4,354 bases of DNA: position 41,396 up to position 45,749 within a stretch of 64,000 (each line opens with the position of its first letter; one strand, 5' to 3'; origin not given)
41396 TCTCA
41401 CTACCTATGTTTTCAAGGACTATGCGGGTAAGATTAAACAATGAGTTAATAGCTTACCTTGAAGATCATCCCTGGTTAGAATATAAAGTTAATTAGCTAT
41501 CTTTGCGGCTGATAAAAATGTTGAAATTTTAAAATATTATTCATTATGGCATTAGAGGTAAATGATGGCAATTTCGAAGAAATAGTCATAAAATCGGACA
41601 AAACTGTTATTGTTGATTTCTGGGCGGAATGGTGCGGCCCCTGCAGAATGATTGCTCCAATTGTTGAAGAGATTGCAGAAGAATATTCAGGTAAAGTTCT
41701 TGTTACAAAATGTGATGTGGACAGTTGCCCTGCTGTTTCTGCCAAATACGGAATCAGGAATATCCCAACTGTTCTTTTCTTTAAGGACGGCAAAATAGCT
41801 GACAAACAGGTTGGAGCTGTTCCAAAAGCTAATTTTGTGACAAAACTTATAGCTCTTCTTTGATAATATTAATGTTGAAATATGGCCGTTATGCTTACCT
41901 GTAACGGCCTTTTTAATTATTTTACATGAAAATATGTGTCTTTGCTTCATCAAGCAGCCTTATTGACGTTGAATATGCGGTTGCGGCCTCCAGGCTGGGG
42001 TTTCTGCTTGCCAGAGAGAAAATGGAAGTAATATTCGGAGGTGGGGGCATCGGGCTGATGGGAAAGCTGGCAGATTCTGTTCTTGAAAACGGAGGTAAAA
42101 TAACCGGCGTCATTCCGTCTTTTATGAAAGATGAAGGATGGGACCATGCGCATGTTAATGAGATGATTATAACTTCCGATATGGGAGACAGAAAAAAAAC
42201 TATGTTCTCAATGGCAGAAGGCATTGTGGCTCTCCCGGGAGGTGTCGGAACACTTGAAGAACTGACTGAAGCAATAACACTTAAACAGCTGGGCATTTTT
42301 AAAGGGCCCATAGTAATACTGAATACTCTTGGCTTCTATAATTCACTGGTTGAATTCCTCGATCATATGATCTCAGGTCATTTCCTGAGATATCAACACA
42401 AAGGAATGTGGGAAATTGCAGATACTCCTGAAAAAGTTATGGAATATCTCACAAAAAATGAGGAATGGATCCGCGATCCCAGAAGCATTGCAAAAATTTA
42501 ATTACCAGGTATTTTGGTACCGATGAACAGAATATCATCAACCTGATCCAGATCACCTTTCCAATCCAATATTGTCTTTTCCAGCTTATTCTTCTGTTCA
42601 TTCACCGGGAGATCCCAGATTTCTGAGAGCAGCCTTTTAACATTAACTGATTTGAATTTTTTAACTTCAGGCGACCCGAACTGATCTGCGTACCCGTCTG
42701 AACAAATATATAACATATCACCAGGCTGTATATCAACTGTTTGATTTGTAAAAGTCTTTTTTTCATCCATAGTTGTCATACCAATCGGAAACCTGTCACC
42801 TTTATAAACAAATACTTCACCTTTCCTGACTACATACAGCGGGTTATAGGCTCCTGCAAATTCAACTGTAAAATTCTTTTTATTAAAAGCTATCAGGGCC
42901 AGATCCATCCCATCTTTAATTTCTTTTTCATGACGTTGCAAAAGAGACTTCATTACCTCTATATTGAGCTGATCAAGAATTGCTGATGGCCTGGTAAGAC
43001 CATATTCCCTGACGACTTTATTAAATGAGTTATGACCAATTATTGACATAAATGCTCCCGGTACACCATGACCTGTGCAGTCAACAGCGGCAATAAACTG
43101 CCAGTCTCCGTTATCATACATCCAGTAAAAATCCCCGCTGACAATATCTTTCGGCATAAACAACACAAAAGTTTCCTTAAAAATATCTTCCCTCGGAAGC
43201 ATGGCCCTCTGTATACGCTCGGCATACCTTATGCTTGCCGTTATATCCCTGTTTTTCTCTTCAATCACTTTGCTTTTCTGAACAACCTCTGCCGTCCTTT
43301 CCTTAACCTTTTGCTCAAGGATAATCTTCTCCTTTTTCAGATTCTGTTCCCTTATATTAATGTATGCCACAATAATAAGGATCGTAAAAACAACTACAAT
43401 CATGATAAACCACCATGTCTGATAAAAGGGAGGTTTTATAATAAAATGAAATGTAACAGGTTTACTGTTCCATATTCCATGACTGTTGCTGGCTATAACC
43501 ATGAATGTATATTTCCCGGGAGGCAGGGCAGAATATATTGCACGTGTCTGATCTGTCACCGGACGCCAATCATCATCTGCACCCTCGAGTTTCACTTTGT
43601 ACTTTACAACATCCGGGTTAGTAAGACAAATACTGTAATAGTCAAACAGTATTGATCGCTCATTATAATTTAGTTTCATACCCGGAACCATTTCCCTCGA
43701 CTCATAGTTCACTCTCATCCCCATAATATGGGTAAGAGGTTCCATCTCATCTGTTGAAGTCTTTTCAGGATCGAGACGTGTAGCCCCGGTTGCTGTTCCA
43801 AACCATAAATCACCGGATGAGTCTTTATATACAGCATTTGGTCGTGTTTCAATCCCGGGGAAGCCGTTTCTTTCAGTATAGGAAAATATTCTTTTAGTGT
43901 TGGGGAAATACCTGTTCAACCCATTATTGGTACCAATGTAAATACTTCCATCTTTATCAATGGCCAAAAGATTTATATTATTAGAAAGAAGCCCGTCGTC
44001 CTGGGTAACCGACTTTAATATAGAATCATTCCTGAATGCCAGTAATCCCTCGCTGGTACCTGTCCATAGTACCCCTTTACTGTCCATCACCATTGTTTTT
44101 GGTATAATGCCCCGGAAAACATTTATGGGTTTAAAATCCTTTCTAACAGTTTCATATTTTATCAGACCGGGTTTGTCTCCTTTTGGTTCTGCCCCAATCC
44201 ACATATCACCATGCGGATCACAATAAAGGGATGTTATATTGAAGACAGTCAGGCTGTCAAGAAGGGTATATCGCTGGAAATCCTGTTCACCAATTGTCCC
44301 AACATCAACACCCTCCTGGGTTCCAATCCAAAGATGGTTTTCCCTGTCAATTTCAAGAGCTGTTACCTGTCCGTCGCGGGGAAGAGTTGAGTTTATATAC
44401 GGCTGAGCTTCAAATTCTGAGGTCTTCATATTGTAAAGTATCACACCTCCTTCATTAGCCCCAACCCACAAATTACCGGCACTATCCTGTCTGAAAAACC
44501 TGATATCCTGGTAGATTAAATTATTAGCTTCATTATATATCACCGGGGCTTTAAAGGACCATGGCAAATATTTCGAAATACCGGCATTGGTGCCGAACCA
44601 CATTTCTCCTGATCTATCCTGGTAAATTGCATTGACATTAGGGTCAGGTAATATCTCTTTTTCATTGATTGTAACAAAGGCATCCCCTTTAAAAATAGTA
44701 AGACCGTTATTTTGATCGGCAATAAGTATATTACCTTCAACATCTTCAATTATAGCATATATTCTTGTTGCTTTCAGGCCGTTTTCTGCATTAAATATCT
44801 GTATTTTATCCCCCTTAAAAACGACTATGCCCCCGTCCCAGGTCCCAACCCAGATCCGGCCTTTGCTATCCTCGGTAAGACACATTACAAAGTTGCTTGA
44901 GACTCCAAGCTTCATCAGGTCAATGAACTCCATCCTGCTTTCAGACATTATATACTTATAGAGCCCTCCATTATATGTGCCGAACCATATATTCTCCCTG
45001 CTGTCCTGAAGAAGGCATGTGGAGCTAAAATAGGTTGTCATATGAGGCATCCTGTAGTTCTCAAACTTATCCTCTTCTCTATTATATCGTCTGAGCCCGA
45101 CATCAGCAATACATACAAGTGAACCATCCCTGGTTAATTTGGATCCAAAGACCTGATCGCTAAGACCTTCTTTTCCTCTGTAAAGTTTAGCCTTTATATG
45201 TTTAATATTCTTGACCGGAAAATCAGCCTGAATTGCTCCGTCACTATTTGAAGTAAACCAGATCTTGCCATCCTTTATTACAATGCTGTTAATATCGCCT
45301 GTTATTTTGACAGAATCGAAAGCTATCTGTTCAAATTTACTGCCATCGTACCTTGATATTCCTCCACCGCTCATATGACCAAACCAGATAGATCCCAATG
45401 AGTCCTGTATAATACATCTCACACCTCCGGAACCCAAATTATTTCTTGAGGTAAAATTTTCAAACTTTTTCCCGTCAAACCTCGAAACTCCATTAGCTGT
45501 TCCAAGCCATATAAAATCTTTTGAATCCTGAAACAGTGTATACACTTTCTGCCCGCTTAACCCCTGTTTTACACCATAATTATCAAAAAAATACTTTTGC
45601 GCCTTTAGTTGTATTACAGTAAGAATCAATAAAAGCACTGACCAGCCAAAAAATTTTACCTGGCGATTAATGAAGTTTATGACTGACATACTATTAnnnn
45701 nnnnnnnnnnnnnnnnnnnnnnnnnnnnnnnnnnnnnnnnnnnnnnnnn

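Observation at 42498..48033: Overlapping gene pair: secreted TPR-Ig-Ig-caspase protease and periplasmic propeller/Y_Y_Y sensor with cytoplasmic PP2C phosphatase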

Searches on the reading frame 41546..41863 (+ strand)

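Call 51: search_protein_families(library=pfam, proteins=[window:41546-41863:+], max_evalue=0.001)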
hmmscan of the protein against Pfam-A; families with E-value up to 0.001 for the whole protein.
window:41546-41863:+ (105 aa): 9 families
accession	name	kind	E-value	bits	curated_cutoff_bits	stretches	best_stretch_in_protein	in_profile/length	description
PF00085.26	Thioredoxin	-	1.7e-33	115.1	23.5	1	3-101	3-101/103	Thioredoxin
PF13098.12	Thioredoxin_2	-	1e-08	35.9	27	1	16-100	3-103/104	Thioredoxin-like domain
PF13905.12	Thioredoxin_8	-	1.1e-06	29.3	27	1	19-48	2-31/94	Thioredoxin-like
PF08534.16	Redoxin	-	2.6e-05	24.5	26.6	0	18-50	28-61/148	Redoxin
PF14595.12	Thioredoxin_9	-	3.1e-05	24.3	25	1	11-95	34-118/129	Thioredoxin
PF02966.22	DIM1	-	0.00011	22.4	27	1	13-92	15-96/133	Mitosis protein DIM1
PF04756.19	OST3_OST6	-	0.00027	20.9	27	1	3-81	14-104/294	OST3 / OST6 family, transporter family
PF13192.12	Thioredoxin_3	-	0.00029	21.3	24.8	1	30-102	10-75/76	Thioredoxin domain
PF00578.27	AhpC-TSA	-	0.00088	19.6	26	0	17-64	24-73/124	AhpC/TSA family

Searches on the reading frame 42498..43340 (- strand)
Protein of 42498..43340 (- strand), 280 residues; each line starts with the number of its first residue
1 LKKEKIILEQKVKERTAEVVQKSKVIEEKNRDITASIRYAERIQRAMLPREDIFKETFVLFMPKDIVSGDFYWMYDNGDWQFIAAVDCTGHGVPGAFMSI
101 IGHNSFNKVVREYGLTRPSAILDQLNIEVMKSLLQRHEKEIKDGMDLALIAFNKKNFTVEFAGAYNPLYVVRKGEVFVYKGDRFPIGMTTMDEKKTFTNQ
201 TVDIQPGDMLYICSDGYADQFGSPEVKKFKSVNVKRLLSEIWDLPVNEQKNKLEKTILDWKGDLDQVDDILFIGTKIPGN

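Call 64: search_solved_structures(query=window:42498-43340:-, max_evalue=0.001, show_alignments=1)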
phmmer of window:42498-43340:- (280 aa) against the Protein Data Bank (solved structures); distinct sequences matched with E-value up to 0.001: 2.
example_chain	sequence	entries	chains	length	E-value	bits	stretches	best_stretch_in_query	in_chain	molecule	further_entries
6k4e_A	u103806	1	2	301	1.3e-34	123.2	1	7-274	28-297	Putative serine phosphatase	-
3es2_A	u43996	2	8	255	0.00023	24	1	61-227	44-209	Probable two-component response regulator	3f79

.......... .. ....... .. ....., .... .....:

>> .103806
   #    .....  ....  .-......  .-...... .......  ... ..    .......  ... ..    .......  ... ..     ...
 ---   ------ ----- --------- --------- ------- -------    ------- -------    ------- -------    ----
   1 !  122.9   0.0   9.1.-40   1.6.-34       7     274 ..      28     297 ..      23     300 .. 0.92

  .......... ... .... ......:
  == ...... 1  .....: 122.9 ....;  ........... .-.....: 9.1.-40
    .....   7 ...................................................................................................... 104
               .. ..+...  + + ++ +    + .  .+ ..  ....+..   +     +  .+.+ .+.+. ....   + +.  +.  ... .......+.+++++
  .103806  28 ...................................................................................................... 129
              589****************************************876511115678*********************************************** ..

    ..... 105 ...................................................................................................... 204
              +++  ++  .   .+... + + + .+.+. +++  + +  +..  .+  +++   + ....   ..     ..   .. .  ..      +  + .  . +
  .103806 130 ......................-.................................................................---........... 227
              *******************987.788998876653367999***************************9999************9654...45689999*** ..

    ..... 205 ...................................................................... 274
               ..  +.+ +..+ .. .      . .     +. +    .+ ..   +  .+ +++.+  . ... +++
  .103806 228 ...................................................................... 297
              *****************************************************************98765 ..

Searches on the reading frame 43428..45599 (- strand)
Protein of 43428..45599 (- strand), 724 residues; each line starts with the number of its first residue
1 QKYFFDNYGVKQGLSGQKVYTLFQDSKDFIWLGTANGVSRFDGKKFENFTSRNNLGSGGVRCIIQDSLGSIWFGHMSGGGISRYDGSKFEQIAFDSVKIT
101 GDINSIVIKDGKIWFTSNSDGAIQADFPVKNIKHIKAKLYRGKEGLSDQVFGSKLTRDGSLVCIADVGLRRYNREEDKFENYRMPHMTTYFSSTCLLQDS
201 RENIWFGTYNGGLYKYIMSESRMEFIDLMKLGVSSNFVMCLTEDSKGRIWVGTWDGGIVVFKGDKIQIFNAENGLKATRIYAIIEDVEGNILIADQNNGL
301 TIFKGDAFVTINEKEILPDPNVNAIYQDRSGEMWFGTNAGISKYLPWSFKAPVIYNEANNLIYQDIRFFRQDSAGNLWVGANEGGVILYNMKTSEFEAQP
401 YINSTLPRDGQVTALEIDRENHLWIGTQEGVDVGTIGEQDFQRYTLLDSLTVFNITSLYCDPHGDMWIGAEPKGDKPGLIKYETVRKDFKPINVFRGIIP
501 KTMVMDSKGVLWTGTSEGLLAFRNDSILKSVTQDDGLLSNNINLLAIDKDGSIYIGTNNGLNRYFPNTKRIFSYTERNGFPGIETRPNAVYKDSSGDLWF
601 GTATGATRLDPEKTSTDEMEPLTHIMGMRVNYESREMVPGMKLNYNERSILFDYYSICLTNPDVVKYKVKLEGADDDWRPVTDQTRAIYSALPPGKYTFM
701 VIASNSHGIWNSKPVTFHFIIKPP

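Call 66: search_solved_structures(query=window:43428-45599:-, max_evalue=0.001)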
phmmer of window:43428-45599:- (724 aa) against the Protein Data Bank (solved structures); distinct sequences matched with E-value up to 0.001: 4.
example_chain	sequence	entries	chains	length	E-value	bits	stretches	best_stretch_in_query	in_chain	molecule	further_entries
4a2l_A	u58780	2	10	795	8.1e-55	189.4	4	454-723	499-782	TWO-COMPONENT SYSTEM SENSOR HISTIDINE KINASE/RESPONSE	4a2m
3v9f_A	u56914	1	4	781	5.5e-51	176.7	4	503-724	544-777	Two-component system sensor histidine kinase/response regulator, hybrid (One-component sys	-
3ott_A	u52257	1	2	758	4.6e-25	91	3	442-724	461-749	Two-component system sensor histidine kinase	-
3va6_A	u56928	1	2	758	4.6e-25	91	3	442-724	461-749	Two-component system sensor histidine kinase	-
